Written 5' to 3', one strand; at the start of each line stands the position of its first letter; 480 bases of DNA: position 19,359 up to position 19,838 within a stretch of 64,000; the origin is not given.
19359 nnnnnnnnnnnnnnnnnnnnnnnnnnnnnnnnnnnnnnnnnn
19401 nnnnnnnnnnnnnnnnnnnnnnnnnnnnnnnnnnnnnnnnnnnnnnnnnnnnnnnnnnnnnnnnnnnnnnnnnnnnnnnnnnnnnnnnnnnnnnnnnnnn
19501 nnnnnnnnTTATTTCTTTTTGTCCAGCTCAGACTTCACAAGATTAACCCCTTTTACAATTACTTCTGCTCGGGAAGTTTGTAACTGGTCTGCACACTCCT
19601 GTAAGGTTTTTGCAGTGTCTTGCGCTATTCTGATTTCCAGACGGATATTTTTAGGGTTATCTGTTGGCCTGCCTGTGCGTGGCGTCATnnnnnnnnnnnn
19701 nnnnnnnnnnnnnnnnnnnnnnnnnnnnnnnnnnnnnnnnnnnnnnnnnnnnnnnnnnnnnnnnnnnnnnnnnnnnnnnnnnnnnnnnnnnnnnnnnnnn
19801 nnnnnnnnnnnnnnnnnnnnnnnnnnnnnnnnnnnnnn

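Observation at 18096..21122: P22 sieA-immI-like exclusion and antirepressor island splitting the late operon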

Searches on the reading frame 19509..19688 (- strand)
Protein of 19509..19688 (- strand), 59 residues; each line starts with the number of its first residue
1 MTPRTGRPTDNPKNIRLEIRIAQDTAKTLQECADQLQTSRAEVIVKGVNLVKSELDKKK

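Call 6: search_protein_families(library=pfam, proteins=[window:19509-19688:-], max_evalue=1)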
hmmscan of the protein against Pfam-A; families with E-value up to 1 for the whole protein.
window:19509-19688:- (59 aa): 3 families
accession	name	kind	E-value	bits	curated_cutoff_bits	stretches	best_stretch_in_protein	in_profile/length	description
PF01402.27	RHH_1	-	0.0038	17.6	20.5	1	16-44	1-29/39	Ribbon-helix-helix protein, copG family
PF10224.14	DUF2205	-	0.025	15.1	26.7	1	20-57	12-48/75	Short coiled-coil protein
PF15185.11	BMF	-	0.12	12.2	27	1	5-42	152-189/227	Bcl-2-modifying factor, apoptosis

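Call 7: search_protein_families(library=padloc, proteins=[window:19509-19688:-], max_evalue=1)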
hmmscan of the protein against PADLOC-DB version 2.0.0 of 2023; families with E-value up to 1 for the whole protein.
window:19509-19688:- (59 aa): 0 families

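Call 8: search_protein_families(library=phrogs, proteins=[window:19509-19688:-], max_evalue=0.1)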
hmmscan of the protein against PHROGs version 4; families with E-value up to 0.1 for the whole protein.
window:19509-19688:- (59 aa): 2 families
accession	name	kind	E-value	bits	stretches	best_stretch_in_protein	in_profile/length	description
phrog_876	-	transcription regulation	1.1e-13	52.3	1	1-58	54-111/239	transcriptional repressor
phrog_19422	-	unknown function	0.097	13.7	0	18-52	71-105/188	-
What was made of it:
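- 19509..19688 (-): RHH2 (59 aa), of the GRPx(S/T)DNPK ribbon-helix-helix family. phrog_876 'transcriptional repressor' at 1e-13 (call 8).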

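Call 48: search_dna_similar(query=window:19512-19688:-, collection=phages, mode=protein, max_evalue=0.001, max_rows=40)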
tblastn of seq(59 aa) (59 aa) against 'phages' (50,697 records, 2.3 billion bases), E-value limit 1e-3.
Records with a match: 25; places in all: 25; records where one place covers at least 80% of the query: 25.
Best place of each record, by identity: <60% 25.
By first word of the organism name: Streptococcus 19; Clostridium 2; Fusobacterium 2; Peptoclostridium 1; Clostridioides 1.
By host as written in the record: Clostridium difficile 2; Streptococcus mitis SK608 1; Streptococcus pseudopneumoniae IS7493 1; Peptoclostridium difficile strain DSM1296 1; Fusobacterium necrophorum 1; Fusobacterium nucleatum 7_1 1; Streptococcus equi ERR066392 1; Streptococcus equi ERR066396 1; and 16 more.
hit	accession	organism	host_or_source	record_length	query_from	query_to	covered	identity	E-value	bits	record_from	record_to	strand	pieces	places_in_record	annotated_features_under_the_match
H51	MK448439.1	Streptococcus satellite phage Javan337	Streptococcus mitis SK608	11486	1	58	98%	46.7%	1e-8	54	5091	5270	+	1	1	hypothetical protein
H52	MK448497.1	Streptococcus satellite phage Javan437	Streptococcus pseudopneumoniae IS7493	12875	1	58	98%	46.7%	1e-8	54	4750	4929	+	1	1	hypothetical protein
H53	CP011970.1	Peptoclostridium phage phiCDIF1296T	Peptoclostridium difficile strain ...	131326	1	57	97%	43.1%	8e-8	52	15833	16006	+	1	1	hypothetical protein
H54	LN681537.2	Clostridium phage phiCD211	Clostridium difficile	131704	1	57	97%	43.1%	8e-8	52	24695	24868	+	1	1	Ribbon-helix-helix protein, copG family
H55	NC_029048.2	Clostridium phage phiCD211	Clostridium difficile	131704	1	57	97%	43.1%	8e-8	52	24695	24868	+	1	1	transcriptional repressor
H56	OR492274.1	Fusobacterium phage phiPaco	Fusobacterium necrophorum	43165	1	57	97%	43.1%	1e-7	51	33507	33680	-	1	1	transcriptional repressor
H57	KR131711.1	Fusobacterium phage Funu2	Fusobacterium nucleatum 7_1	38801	1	57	97%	42.1%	5e-10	58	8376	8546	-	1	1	hypothetical protein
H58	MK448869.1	Streptococcus phage Javan190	Streptococcus equi ERR066392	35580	1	54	92%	43.6%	5e-8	52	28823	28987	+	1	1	hypothetical protein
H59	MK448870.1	Streptococcus phage Javan192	Streptococcus equi ERR066396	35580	1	54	92%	43.6%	5e-8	52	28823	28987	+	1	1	hypothetical protein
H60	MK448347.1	Streptococcus satellite phage Javan171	Streptococcus dysgalactiae UT-SS1069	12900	1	54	92%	42.9%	3e-6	47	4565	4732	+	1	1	hypothetical protein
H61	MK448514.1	Streptococcus satellite phage Javan480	Streptococcus pyogenes ERR485792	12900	1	54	92%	42.9%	3e-6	47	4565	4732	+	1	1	hypothetical protein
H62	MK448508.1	Streptococcus satellite phage Javan466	Streptococcus pyogenes ERR172141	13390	1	54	92%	42.9%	3e-6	47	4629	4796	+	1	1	hypothetical protein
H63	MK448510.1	Streptococcus satellite phage Javan469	Streptococcus pyogenes ERR374654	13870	1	54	92%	42.9%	3e-6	47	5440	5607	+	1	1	hypothetical protein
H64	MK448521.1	Streptococcus satellite phage Javan518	Streptococcus pyogenes MGAS6180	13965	1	54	92%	42.9%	3e-6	47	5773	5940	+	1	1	hypothetical protein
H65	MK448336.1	Streptococcus satellite phage Javan15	Streptococcus agalactiae BSU451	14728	1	54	92%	41.1%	1e-5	45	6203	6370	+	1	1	hypothetical protein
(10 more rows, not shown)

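Call 50: get_annotated_region(hit=H56, flank=3000)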
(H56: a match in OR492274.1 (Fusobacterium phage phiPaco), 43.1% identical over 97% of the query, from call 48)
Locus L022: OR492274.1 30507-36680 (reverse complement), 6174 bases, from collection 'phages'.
description: Fusobacterium phage phiPaco, complete genome.
organism: Fusobacterium phage phiPaco (NCBI taxid 3079570)
taxonomy: Viruses
host: Fusobacterium necrophorum; source: Rumen fluid enrichment; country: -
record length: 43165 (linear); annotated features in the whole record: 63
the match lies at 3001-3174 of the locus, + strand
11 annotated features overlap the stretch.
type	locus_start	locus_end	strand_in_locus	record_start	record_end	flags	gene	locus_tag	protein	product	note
CDS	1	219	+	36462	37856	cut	-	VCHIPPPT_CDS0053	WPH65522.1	portal protein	head and packaging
CDS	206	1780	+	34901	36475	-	-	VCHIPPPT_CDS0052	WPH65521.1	minor head protein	head and packaging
CDS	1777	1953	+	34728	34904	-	-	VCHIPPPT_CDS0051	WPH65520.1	hypothetical protein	unknown function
CDS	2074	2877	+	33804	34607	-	-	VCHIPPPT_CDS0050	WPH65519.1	hypothetical protein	unknown function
CDS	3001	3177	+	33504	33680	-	-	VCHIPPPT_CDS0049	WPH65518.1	transcriptional repressor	transcription regulation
CDS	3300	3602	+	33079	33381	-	-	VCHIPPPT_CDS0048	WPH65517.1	Rha-like transcriptional regulator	transcription regulation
CDS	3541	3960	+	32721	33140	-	-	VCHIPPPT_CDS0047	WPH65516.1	Rha family transcriptional regulator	WP_005953033.1; transcription regulation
CDS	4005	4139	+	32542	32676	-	-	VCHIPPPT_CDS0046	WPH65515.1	hypothetical protein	unknown function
CDS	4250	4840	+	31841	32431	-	-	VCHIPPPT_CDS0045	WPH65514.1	head scaffolding protein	head and packaging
CDS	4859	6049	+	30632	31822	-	-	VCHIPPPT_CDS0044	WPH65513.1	major head protein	head and packaging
CDS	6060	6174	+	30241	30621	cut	-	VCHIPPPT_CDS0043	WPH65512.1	head-tail adaptor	connector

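Call 51: get_annotated_region(hit=H55, flank=3000)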
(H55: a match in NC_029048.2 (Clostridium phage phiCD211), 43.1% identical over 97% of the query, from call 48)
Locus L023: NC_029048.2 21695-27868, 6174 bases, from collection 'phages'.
description: Clostridium phage phiCD211, complete genome.
organism: Clostridium phage phiCD211 (NCBI taxid 1582152)
taxonomy: Viruses; Duplodnaviria; Heunggongvirae; Uroviricota; Caudoviricetes
host: Clostridium difficile; source: -; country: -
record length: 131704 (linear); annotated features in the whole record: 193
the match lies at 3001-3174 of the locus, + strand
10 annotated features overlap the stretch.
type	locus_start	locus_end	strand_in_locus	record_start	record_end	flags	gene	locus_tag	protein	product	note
CDS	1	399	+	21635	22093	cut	-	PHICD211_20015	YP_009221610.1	hypothetical protein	Evidence 5 : No homology to any previously reported sequences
CDS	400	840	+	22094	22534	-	-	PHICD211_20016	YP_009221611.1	hypothetical protein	Evidence 5 : No homology to any previously reported sequences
CDS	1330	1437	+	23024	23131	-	-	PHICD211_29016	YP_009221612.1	hypothetical protein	Evidence 4 : Homologs of previously reported genes of unknown function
CDS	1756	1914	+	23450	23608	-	-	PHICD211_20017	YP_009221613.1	hypothetical protein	Evidence 5 : No homology to any previously reported sequences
CDS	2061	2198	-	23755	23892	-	-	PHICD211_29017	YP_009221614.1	hypothetical protein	Evidence 4 : Homologs of previously reported genes of unknown function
CDS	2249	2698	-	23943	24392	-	-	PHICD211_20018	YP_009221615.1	transcriptional regulator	Evidence 3 : Function proposed based on presence of conserved amino acid motif, structural feature or limited homology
CDS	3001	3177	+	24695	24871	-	-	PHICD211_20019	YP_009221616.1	transcriptional repressor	Evidence 4 : Homologs of previously reported genes of unknown function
CDS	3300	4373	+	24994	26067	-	-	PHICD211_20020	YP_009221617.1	anti-repressor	-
CDS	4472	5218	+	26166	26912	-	-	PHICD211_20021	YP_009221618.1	SHOCT domain-containing protein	Evidence 5 : No homology to any previously reported sequences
CDS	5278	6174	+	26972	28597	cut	-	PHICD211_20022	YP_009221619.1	tail length tape measure protein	Evidence 5 : No homology to any previously reported sequences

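Call 52: get_annotated_region(hit=H58, flank=3000)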
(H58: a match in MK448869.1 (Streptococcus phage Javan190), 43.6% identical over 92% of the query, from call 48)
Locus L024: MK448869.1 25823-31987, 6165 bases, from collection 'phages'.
description: Streptococcus phage Javan190, complete genome.
organism: Streptococcus phage Javan190 (NCBI taxid 2548038)
taxonomy: Viruses; Duplodnaviria; Heunggongvirae; Uroviricota; Caudoviricetes
host: Streptococcus equi ERR066392; source: -; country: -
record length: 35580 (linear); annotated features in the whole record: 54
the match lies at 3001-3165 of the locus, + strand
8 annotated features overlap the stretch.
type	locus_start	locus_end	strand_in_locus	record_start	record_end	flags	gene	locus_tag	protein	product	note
CDS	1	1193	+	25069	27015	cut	-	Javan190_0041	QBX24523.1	endopeptidase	-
CDS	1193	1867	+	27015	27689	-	-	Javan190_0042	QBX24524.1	hyaluronate lyase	-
CDS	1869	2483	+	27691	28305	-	-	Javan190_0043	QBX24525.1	hypothetical protein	-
CDS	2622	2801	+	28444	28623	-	-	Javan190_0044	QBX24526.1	hypothetical protein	-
CDS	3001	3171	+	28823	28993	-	-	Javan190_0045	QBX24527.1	hypothetical protein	-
CDS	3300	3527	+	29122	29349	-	-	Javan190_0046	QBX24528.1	hypothetical protein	-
CDS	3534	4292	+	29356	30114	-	-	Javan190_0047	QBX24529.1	putative antirepressor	-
CDS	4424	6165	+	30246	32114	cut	-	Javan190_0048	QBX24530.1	hyaluronidase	-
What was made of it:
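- RHH-antirepressor cassettes sit at other places in late operons of other phages (calls 50-52).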

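Call 69: search_protein_families(library=pfam, proteins=[L023:3300-4373:+], max_evalue=0.01)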
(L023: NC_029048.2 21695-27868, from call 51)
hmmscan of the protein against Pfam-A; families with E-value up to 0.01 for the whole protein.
L023:3300-4373:+ (357 aa): 2 families
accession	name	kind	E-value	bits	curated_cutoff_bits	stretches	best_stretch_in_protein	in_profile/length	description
PF03374.19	ANT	-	1e-26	93.8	25.3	1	166-273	5-107/108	Phage antirepressor protein KilAC domain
PF02498.22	Bro-N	-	4.4e-10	40.5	25.6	1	29-120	2-96/96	BRO family, N-terminal domain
